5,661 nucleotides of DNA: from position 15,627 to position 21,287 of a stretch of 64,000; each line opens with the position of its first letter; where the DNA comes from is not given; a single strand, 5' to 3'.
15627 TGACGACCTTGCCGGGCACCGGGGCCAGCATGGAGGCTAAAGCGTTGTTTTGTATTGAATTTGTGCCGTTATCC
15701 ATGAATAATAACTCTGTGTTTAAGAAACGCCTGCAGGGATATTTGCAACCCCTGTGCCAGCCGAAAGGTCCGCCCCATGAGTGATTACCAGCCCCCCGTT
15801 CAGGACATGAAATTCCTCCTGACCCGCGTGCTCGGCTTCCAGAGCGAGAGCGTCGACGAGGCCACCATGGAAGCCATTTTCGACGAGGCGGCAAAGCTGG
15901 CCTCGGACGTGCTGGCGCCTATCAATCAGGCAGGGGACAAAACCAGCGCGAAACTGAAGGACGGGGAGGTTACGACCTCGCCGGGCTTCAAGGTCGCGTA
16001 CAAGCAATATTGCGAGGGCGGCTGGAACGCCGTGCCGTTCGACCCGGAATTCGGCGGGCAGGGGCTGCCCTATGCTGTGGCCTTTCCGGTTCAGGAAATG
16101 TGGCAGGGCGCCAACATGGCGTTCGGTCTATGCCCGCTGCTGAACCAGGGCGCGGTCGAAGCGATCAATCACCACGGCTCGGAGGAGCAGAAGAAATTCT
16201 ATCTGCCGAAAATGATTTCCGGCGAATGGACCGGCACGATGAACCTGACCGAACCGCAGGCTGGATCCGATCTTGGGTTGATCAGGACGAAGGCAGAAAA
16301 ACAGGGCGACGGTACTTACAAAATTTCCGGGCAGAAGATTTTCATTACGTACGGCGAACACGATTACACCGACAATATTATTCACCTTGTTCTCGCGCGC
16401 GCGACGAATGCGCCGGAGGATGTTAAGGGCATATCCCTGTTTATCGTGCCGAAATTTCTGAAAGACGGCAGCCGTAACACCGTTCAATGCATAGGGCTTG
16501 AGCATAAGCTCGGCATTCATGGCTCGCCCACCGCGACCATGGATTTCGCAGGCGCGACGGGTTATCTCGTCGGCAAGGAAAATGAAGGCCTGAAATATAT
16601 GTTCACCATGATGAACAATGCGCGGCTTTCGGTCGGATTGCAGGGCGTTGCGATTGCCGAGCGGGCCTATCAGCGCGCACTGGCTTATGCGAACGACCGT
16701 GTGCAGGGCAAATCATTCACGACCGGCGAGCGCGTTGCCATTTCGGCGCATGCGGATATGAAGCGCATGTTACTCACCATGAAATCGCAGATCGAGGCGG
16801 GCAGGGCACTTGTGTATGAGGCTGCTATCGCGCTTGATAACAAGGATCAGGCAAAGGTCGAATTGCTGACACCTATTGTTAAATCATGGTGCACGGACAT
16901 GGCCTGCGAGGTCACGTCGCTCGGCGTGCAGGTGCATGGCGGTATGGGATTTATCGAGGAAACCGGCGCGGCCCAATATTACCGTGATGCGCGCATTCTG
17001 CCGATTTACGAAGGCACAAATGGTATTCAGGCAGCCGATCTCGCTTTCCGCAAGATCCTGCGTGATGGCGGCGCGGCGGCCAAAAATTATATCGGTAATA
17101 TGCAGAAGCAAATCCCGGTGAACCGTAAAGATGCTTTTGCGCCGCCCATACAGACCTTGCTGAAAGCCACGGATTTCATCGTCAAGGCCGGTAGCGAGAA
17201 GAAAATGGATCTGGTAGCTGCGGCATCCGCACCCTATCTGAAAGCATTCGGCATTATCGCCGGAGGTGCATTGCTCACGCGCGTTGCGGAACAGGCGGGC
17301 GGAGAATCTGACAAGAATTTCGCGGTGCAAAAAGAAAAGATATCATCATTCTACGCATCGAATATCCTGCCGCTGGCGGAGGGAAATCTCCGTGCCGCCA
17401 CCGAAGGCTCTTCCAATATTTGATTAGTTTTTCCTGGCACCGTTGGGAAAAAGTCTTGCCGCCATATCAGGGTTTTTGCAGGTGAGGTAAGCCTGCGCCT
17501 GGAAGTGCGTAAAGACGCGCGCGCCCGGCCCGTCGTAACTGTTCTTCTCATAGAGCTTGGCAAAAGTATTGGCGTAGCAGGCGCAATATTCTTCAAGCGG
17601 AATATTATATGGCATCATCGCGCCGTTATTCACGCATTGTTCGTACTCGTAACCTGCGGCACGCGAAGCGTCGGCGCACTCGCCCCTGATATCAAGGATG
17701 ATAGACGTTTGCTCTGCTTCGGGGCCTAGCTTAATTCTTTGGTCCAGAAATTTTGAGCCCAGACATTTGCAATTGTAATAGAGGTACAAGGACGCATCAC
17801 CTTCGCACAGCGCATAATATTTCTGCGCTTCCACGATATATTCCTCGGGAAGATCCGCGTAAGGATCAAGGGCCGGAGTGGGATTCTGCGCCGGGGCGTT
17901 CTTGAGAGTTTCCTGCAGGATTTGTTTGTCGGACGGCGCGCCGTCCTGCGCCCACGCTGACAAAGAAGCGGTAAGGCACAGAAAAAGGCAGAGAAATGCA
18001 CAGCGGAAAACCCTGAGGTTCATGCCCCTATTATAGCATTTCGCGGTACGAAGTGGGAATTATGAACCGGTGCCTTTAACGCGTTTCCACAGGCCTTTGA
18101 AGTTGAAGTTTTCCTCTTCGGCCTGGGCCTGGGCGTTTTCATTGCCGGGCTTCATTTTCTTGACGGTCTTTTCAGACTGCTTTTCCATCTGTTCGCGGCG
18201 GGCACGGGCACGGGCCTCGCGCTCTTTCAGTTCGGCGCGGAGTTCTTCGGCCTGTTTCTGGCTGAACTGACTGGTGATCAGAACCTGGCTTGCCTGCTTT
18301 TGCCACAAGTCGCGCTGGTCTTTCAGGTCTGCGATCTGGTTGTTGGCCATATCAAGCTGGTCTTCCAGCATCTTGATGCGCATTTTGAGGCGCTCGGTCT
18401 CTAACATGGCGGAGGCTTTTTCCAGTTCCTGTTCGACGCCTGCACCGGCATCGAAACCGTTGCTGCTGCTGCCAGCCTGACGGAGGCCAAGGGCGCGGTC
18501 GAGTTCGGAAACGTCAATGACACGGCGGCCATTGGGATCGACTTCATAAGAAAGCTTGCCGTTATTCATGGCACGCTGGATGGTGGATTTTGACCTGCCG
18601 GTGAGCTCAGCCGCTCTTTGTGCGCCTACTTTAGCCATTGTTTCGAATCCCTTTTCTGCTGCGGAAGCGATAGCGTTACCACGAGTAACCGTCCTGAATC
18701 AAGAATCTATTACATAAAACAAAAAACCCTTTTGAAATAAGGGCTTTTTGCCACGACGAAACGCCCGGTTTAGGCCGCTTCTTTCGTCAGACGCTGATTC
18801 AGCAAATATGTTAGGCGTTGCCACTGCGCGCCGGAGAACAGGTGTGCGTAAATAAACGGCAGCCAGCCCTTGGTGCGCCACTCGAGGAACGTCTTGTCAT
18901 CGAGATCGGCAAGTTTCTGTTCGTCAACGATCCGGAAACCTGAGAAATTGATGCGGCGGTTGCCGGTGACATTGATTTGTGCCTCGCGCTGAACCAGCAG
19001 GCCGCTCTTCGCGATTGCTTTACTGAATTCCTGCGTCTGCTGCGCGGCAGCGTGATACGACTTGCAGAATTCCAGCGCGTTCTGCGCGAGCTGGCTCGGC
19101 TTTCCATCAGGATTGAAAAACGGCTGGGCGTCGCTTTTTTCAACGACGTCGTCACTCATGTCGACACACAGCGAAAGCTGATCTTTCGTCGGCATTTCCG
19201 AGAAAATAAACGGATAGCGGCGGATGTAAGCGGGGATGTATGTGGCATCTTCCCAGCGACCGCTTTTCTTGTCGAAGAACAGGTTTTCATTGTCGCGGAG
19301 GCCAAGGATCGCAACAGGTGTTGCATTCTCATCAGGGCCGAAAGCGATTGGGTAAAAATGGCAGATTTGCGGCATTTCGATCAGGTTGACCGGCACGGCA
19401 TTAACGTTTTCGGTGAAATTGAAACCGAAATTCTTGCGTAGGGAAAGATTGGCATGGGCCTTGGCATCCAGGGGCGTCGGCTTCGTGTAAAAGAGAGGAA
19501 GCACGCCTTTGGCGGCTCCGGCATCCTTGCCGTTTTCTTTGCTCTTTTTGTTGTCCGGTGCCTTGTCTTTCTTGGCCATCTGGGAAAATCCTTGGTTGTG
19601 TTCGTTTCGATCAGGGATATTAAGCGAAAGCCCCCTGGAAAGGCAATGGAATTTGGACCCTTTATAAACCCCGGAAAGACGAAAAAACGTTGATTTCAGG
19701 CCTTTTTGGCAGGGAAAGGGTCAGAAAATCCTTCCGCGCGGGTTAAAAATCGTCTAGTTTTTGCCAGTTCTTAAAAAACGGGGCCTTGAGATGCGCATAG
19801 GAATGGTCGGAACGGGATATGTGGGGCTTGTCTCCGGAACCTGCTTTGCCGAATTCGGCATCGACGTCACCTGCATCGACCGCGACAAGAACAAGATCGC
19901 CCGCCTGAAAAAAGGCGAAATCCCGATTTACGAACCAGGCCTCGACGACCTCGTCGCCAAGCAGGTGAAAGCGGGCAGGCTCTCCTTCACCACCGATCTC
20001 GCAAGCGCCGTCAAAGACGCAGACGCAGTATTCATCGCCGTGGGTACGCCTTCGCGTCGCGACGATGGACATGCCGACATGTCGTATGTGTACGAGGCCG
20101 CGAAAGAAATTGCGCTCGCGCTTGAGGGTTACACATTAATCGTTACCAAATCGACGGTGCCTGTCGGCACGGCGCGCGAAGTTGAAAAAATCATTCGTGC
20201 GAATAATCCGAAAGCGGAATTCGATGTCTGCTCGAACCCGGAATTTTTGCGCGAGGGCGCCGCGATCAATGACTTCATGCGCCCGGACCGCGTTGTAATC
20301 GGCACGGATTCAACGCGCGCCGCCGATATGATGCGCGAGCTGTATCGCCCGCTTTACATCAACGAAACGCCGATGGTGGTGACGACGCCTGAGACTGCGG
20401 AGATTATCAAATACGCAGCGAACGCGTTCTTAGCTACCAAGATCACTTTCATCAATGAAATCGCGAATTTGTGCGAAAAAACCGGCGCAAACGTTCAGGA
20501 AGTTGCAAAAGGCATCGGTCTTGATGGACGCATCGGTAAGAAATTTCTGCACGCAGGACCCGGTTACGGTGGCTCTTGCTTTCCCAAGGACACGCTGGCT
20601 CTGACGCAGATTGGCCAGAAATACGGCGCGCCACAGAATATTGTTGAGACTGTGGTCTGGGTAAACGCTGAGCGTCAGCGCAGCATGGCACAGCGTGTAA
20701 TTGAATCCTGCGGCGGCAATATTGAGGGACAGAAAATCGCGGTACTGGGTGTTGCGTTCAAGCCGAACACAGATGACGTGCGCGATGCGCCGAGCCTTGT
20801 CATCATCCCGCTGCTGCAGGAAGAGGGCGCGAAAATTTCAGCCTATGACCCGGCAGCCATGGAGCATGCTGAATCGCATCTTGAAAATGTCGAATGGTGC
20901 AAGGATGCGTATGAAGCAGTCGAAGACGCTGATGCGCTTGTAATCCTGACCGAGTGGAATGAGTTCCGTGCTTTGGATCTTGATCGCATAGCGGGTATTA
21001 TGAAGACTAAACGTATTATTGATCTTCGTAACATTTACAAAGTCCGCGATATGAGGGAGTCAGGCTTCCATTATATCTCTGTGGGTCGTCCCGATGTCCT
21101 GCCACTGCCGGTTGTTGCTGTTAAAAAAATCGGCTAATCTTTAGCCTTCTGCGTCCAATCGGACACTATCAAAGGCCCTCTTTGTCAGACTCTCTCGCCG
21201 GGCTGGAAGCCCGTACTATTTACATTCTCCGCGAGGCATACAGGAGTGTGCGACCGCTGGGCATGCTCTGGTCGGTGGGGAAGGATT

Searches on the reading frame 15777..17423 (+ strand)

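Call 55: search_protein_families(library=ncbifam, proteins=[window:15777-17423:+], max_evalue=1e-10)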
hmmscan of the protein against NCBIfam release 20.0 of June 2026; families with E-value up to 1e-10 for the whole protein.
window:15777-17423:+ (548 aa): 14 families
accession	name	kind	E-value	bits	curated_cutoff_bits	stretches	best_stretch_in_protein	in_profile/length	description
NF042972.1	AcrlCoAredClosAcrC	equivalog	1.6e-52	178.5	640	1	74-419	41-369/378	acryloyl-CoA reductase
NF042439.1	SulpropCoADesulf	equivalog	1.4e-37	129.3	600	1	90-423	45-367/379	3-sulfinopropanoyl-CoA desulfinase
NF045552.1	GlutCoADH_Des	equivalog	2.9e-36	125.5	470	1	88-418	56-371/387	glutaryl-CoA dehydrogenase Acd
NF043006.1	CyhCrbnylCoADH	equivalog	6.1e-36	124.2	650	1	129-420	96-369/380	cyclohexane-1-carbonyl-CoA dehydrogenase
NF008997.0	PRK12341.1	equivalog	5.2e-34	117.9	537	1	79-430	47-379/382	acyl-CoA dehydrogenase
NF058590.1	AcCoDHFadEBacil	equivalog_domain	7.7e-34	117.2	600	1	129-418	113-402/586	acyl-CoA dehydrogenase FadE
NF008594.0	PRK11561.1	equivalog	1.1e-33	116.4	545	1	114-422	137-435/540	isovaleryl-CoA dehydrogenase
NF045652.1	ProlPCPDhRedW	equivalog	5.7e-31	107.7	650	1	85-423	47-370/376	L-prolyl-[peptidyl-carrier protein] dehydrogenase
NF053553.1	prodigi_MBC_PigA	equivalog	1.9e-27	96.4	500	1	74-420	41-373/381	prodigiosin MBC biosynthesis dehydrogenase PigA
TIGR03207.1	cyc_hxne_CoA_dh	equivalog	2.7e-27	95.5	575.35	1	31-419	5-364/372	cyclohexanecarboxyl-CoA dehydrogenase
NF002885.1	PRK03354.1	equivalog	1.9e-23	83.1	540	1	125-419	91-366/378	crotonobetainyl-CoA dehydrogenase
TIGR03204.1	pimC_large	equivalog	1.2e-17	64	623.85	1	55-294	26-255/395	pimeloyl-CoA dehydrogenase large subunit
NF052270.1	Staph_DH_FadE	equivalog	1.4e-16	60.2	600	1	130-419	117-386/400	acyl-CoA dehydrogenase FadE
TIGR03203.1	pimD_small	equivalog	9.9e-15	54.5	652.7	1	73-405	41-355/378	pimeloyl-CoA dehydrogenase small subunit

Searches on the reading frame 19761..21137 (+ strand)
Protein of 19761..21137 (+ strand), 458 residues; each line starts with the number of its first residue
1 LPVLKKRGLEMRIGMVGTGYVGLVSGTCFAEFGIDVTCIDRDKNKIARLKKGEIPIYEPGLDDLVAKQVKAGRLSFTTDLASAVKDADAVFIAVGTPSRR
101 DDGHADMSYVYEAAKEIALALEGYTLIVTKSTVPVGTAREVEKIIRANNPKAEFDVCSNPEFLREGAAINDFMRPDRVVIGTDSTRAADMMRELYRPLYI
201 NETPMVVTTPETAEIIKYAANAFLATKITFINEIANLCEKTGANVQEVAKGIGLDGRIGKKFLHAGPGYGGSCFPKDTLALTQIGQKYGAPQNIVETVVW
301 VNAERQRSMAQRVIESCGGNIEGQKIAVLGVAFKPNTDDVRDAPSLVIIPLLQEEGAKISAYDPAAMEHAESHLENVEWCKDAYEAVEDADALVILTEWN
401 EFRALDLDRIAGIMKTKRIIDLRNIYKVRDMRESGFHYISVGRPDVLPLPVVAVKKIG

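Call 55: search_protein_families(library=ncbifam, proteins=[window:19761-21137:+], max_evalue=1e-10)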
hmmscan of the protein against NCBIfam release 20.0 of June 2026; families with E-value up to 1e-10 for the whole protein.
window:19761-21137:+ (458 aa): 7 families
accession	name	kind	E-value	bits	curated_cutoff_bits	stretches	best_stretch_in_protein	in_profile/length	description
NF047673.2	TeichurnBiosyTuaD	equivalog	6.3e-169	562.7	700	1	12-446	3-434/439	UDP-glucose 6-dehydrogenase TuaD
TIGR03026.1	NDP-sugDHase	subfamily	2.3e-145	484.5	189.8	1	11-424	1-413/413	nucleotide sugar dehydrogenase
NF041297.1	UDPGDh_AglM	equivalog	7.8e-120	400.7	670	1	11-430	1-421/429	UDP-glucose 6-dehydrogenase AglM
NF040825.1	UDPMaNacDH_Arch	equivalog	1.5e-57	195.3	750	1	11-446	1-418/418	UDP-N-acetyl-D-mannosamine dehydrogenase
NF008286.0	PRK11064.1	equivalog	1.8e-53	181.6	459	1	12-425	5-418/420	UDP-N-acetyl-D-mannosamine dehydrogenase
NF011631.0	PRK15057.1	equivalog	6.6e-44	150.6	757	1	11-370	1-343/388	UDP-glucose 6-dehydrogenase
NF011729.0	PRK15182.1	equivalog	7.6e-18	64.5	592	1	10-423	6-413/425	Vi polysaccharide biosynthesis UDP-N-acetylglucosamine C-6 dehydrogenase TviB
